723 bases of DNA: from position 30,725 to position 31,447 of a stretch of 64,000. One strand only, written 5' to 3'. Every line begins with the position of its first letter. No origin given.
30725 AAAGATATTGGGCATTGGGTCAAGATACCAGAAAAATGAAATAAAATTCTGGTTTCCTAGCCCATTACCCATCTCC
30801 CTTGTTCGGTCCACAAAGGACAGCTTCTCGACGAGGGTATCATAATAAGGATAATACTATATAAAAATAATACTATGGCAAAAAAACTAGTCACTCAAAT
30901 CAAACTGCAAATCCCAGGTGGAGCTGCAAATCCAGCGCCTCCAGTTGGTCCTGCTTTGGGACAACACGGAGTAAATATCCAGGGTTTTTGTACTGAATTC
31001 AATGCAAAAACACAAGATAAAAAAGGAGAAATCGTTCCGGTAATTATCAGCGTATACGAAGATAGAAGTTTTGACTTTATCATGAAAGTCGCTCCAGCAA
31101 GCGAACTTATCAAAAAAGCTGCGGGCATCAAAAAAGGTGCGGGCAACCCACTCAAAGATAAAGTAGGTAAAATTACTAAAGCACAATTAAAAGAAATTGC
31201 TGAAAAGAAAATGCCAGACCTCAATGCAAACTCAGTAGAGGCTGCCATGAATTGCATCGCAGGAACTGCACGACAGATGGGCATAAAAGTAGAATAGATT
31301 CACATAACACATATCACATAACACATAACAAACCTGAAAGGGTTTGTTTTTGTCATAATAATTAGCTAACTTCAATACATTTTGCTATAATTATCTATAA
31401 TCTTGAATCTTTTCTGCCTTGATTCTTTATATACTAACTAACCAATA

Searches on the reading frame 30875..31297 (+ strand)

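Call 49: search_protein_families(library=pfam, proteins=[window:30875-31297:+])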
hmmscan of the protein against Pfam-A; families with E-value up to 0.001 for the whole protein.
window:30875-31297:+ (140 aa): 2 families
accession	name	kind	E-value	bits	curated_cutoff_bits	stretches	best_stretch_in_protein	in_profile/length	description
PF03946.19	Ribosomal_L11_N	-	2.9e-29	101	32.9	1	9-66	1-58/58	Ribosomal protein L11, N-terminal domain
PF00298.24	Ribosomal_L11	-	4e-28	98.1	21.4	1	71-139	1-69/69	Ribosomal protein L11, RNA binding domain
